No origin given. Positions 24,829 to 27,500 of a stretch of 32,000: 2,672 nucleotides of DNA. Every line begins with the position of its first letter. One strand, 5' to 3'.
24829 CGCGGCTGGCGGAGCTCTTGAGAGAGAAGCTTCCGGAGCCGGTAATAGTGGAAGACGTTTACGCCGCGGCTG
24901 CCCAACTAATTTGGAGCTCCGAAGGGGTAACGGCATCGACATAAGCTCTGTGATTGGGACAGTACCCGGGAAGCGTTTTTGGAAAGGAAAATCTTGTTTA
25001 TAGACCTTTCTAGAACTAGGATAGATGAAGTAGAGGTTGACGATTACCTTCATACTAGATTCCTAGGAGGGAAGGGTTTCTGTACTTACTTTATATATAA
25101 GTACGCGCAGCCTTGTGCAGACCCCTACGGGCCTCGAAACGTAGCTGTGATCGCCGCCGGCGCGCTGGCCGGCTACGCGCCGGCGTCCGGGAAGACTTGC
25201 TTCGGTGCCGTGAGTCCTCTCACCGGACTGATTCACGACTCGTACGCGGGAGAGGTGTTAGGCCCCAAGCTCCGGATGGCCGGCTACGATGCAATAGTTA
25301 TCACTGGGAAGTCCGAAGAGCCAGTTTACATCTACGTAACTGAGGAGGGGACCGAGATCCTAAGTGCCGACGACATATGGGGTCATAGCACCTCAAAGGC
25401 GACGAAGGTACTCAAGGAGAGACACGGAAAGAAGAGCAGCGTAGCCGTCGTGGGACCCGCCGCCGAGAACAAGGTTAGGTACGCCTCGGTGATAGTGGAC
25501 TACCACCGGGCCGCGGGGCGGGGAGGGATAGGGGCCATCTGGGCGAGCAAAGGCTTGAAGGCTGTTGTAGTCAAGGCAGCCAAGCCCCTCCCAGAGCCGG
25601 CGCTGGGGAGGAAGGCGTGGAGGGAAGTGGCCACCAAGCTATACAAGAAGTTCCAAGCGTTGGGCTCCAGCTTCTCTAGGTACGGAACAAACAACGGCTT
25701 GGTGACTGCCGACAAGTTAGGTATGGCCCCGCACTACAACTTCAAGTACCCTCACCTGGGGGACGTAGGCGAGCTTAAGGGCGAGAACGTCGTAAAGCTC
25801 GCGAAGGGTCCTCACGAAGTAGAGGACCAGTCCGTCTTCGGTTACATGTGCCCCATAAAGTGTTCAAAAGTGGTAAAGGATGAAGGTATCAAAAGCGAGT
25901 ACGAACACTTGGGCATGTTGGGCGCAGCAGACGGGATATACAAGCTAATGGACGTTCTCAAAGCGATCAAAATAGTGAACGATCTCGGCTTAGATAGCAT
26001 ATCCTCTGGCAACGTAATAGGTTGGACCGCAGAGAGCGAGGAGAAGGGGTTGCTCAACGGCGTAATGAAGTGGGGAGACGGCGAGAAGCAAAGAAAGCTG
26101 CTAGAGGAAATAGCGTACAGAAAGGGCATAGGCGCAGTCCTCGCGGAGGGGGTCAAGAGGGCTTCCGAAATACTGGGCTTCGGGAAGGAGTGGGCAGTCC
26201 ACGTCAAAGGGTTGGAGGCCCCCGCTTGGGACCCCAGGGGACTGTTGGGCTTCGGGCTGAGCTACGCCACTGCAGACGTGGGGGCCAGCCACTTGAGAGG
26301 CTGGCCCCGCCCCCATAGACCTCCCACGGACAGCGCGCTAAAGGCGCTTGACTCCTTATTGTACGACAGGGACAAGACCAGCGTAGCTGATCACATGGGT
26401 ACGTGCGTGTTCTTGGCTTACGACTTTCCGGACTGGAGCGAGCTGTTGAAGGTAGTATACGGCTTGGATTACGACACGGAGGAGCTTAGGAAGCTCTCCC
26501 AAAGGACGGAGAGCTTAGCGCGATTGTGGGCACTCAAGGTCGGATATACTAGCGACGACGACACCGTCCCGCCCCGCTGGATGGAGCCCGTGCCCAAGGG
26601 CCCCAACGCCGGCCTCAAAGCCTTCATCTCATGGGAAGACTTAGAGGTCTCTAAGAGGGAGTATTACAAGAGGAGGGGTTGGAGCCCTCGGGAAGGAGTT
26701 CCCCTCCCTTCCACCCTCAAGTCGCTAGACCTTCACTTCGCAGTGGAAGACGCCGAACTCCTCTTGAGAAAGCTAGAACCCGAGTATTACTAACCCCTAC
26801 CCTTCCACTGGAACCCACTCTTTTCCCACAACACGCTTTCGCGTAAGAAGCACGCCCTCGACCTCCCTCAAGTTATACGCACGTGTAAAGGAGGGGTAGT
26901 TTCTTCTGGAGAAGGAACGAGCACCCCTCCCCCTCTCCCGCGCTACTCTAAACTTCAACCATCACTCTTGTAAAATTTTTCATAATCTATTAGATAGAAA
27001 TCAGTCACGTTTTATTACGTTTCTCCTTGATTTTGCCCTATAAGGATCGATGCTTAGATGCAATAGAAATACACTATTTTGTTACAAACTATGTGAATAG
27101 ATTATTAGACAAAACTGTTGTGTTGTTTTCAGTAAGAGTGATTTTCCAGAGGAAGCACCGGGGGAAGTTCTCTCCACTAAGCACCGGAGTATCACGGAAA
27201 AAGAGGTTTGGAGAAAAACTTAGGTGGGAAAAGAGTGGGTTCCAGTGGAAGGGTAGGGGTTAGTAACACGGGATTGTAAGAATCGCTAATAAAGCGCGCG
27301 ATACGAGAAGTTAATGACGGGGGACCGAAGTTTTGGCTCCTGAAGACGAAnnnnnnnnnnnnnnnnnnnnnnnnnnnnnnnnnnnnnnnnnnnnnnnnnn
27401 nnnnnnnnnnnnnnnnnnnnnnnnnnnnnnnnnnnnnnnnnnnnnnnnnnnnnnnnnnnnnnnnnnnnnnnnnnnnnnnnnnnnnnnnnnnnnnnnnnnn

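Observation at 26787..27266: Candidate replication origin: perfect 43-bp inverted ORB-like boxes around an A/T-rich core, with no orc1/cdc6 nearby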

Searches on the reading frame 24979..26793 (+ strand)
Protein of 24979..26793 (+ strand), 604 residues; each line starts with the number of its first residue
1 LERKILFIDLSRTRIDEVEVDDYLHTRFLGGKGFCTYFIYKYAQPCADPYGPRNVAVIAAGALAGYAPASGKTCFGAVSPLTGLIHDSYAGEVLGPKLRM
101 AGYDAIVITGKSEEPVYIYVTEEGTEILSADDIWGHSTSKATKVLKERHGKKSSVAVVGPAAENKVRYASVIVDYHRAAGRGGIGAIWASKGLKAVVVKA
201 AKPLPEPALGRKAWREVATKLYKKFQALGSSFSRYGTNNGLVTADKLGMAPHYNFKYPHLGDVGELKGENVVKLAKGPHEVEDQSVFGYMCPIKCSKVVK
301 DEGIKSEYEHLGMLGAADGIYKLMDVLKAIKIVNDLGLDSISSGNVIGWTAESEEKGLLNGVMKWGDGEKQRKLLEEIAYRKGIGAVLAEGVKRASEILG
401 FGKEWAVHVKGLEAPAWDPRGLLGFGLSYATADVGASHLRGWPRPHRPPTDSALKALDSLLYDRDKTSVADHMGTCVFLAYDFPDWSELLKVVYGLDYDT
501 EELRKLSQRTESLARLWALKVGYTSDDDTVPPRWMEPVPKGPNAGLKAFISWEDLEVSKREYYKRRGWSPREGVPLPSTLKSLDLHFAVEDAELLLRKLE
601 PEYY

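Call 8: search_protein_families(library=pfam, proteins=[window:24979-26793:+], max_evalue=0.01)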
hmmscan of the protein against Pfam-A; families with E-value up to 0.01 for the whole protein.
window:24979-26793:+ (604 aa): 2 families
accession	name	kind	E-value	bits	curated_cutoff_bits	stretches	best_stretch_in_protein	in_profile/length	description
PF01314.23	AFOR_C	-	1.2e-95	321.3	27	1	219-585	4-385/385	Aldehyde ferredoxin oxidoreductase, domains 2 & 3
PF02730.20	AFOR_N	-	1.5e-67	227.7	29.8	1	4-199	2-197/199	Aldehyde ferredoxin oxidoreductase, N-terminal domain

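Call 11: find_encoding_contigs(protein=window:24979-26793:+, flank=10000, max_places=6)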
Protein window:24979-26793:+ (604 aa): 8 contigs read that carry it; 6 places shown.
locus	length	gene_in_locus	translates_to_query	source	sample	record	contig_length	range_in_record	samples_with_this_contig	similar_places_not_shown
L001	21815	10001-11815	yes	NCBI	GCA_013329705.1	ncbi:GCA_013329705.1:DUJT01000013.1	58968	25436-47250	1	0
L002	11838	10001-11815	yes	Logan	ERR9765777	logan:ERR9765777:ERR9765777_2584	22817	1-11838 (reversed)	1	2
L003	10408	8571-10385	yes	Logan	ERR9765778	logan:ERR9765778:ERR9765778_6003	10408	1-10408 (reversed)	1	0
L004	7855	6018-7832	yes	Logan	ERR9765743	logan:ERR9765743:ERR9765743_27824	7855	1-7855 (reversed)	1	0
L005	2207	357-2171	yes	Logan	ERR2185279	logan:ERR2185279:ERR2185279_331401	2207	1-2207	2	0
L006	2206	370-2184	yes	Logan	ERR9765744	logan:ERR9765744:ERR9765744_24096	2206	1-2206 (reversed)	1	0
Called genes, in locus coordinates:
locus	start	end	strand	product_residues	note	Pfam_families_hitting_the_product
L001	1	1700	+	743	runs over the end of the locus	PF21436:STT3-PglB_core (weak)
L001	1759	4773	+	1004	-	PF11974:bMG3 (faint), PF17802:SpaA (faint), PF13620:CarboxypepD_reg (weak), PF13715:CarbopepD_reg_2 (faint), PF13620:CarboxypepD_reg (weak), PF08308:PEGA (weak)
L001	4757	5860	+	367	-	PF01761:DHQ_synthase, PF24621:DHQS_C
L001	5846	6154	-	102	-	PF04266:ASCH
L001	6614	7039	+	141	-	PF01894:YjbQ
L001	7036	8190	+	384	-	PF02749:QRPTase_N, PF01729:QRPTase_C, PF17956:NAPRTase_C (faint)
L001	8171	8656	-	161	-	PF01472:PUA, PF26292:PUA_elF2D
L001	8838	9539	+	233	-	-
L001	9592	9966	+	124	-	-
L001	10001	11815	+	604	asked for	PF02730:AFOR_N, PF01314:AFOR_C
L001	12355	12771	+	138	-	-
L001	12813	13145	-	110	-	-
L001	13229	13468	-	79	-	-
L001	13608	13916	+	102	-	PF01503:PRA-PH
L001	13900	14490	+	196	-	PF00117:GATase, PF01174:SNO (faint)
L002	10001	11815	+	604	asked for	PF02730:AFOR_N, PF01314:AFOR_C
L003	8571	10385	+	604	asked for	PF02730:AFOR_N, PF01314:AFOR_C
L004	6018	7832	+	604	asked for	PF02730:AFOR_N, PF01314:AFOR_C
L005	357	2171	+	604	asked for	PF02730:AFOR_N, PF01314:AFOR_C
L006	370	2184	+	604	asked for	PF02730:AFOR_N, PF01314:AFOR_C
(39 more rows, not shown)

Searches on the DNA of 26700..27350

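Call 68: search_rna_families(source=window, start=26700, end=27350, threshold=evalue, max_evalue=1)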
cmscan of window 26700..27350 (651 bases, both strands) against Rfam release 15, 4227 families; matches with E-value up to 1: 2.
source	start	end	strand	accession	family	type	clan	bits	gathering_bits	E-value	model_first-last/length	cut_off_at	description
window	26852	26982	-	RF02526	SSRC34_1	Gene; sRNA;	-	23.2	64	0.78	1-128/128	no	Streptococcus sRNA SSRC34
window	26869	26955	-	RF03417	mir-343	Gene; miRNA;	-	18.6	70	0.35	1-70/70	no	mir-343 microRNA precursor family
